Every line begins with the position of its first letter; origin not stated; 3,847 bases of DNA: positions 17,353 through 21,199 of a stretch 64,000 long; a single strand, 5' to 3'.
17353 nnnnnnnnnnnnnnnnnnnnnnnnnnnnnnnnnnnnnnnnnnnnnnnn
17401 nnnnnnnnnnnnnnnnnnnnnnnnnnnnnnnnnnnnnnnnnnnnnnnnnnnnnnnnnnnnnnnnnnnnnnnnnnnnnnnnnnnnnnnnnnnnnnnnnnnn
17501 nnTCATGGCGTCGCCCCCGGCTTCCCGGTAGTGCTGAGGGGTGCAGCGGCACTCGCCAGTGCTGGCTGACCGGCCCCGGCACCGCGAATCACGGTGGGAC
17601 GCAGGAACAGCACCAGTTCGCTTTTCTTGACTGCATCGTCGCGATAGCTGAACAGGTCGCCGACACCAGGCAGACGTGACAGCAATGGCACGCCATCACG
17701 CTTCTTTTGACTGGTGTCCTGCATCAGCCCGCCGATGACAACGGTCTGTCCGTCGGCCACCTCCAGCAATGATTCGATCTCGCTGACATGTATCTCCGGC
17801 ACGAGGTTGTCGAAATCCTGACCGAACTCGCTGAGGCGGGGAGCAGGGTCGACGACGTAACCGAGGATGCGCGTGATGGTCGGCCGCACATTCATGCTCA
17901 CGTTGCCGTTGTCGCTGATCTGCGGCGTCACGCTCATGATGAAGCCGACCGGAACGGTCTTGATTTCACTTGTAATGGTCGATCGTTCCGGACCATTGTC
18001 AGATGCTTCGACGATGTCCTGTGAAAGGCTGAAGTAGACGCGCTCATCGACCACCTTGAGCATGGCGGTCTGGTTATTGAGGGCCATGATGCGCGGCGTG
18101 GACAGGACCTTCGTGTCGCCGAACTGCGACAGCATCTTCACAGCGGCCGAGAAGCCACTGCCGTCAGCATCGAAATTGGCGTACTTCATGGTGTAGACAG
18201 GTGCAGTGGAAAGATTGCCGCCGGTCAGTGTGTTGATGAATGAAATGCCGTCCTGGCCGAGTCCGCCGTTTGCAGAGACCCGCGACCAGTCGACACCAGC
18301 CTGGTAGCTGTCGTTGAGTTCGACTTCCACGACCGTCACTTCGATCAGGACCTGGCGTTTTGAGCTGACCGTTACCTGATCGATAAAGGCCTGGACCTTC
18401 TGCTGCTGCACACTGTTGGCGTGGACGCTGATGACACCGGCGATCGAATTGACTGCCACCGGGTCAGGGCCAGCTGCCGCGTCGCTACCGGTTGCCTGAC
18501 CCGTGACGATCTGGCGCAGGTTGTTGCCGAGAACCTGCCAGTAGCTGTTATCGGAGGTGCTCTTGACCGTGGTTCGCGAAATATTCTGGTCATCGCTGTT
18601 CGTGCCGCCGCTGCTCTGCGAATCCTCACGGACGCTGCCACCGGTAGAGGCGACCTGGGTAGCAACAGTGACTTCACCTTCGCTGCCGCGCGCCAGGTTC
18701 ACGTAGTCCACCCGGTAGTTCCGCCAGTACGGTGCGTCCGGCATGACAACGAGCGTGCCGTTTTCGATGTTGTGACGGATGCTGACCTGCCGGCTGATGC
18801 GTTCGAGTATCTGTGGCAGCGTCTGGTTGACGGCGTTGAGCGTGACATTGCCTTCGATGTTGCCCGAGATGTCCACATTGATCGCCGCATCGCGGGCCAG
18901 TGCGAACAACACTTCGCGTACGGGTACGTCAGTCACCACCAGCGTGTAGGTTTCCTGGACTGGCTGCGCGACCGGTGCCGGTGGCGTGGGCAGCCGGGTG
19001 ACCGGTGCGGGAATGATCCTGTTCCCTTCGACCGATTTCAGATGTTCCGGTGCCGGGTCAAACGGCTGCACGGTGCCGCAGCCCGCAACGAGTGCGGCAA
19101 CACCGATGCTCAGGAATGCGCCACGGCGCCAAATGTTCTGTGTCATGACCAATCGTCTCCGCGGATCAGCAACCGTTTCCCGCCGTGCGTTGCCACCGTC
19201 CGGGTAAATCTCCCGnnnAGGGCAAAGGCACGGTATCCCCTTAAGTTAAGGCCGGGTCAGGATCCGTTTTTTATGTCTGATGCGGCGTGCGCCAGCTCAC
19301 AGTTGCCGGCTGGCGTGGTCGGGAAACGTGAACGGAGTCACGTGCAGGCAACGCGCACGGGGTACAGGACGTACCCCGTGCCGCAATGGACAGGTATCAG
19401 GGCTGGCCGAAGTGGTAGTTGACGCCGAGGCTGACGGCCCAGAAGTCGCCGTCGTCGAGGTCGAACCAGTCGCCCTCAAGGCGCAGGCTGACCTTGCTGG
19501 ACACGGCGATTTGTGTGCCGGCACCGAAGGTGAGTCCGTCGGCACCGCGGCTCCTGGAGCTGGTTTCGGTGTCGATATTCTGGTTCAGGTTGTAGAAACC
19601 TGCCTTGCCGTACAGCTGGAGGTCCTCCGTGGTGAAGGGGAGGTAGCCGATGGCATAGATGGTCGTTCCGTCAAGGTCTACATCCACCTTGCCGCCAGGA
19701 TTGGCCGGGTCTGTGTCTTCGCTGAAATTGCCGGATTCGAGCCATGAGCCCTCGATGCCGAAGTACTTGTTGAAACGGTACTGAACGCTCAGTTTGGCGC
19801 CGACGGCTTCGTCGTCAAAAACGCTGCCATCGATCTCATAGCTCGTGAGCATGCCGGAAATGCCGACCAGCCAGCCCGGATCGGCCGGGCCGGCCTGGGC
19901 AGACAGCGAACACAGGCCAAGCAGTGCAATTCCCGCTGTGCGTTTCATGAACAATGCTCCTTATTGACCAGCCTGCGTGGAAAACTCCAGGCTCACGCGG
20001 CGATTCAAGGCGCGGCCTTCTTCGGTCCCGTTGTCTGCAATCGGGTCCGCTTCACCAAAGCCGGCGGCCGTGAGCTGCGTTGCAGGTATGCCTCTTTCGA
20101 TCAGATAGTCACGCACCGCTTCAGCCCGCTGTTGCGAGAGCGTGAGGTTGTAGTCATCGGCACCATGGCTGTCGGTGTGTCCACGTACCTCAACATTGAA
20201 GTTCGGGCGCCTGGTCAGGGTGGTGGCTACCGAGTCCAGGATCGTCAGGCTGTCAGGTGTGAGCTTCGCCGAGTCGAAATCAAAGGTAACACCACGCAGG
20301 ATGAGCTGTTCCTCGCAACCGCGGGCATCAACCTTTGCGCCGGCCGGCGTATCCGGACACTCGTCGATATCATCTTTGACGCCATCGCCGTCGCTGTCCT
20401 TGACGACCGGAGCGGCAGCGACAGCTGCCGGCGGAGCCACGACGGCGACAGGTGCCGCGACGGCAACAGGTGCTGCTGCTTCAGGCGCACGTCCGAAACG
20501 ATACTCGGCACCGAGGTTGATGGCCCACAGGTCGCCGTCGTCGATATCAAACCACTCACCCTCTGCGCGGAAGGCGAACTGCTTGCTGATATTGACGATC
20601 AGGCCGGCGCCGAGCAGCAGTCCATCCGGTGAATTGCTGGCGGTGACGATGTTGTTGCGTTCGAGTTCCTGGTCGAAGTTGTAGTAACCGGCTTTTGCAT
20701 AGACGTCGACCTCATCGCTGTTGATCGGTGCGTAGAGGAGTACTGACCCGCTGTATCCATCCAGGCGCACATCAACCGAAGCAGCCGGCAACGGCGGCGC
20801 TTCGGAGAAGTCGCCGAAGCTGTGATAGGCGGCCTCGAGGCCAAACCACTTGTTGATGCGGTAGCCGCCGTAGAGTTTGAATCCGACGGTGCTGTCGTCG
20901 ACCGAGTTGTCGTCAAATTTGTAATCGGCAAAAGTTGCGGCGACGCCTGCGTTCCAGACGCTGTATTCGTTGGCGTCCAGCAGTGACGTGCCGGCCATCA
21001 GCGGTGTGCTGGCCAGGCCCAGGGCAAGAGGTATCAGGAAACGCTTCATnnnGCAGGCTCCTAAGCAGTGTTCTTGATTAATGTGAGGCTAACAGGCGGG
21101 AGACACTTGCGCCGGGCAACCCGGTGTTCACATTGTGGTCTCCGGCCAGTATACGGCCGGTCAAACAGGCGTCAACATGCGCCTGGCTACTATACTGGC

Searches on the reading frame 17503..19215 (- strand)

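Call 26: search_protein_families(library=pfam, proteins=[window:17503-19215:-], max_evalue=0.0001)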
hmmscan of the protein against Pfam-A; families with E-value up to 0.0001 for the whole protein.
window:17503-19215:- (570 aa): 2 families
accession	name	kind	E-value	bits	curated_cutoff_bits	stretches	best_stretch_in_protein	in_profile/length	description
PF00263.26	Secretin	-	1.2e-40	139.3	27.5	1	362-544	2-169/169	Bacterial type II and III secretion system protein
PF07655.18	Secretin_N_2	-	1.3e-05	26.1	23.4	1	166-244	3-83/91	Secretin N-terminal domain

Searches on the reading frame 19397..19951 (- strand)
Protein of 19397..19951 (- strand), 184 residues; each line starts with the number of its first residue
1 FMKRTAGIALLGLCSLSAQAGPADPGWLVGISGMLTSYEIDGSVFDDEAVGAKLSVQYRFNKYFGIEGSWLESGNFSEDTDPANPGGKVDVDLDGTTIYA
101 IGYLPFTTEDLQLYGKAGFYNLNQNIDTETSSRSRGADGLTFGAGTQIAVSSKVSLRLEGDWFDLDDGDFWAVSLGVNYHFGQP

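Call 26: search_protein_families(library=pfam, proteins=[window:19397-19951:-], max_evalue=0.0001)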
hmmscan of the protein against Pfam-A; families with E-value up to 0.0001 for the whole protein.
window:19397-19951:- (184 aa): 2 families
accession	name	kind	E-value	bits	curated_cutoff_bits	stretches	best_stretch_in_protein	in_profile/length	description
PF13505.12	OMP_b-brl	-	3.9e-22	79.7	28.7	1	7-181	2-175/175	Outer membrane protein beta-barrel domain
PF01389.23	OmpA_membrane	-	3.7e-08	33.8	21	1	45-183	30-178/180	OmpA-like transmembrane domain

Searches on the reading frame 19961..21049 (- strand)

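Call 26: search_protein_families(library=pfam, proteins=[window:19961-21049:-], max_evalue=0.0001)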
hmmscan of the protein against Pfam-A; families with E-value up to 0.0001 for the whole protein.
window:19961-21049:- (362 aa): 4 families
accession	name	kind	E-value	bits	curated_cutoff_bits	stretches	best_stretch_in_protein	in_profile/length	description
PF00691.25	OmpA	-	5.6e-26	91.2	27.2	1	255-350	1-98/98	OmpA family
PF13505.12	OMP_b-brl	-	1.8e-20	74.3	28.7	1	10-185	6-175/175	Outer membrane protein beta-barrel domain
PF01389.23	OmpA_membrane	-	1.3e-10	41.8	21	1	34-187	12-178/180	OmpA-like transmembrane domain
PF05359.17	DUF748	-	1.8e-06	26.8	50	0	251-294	878-921/1037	Domain of Unknown Function (DUF748)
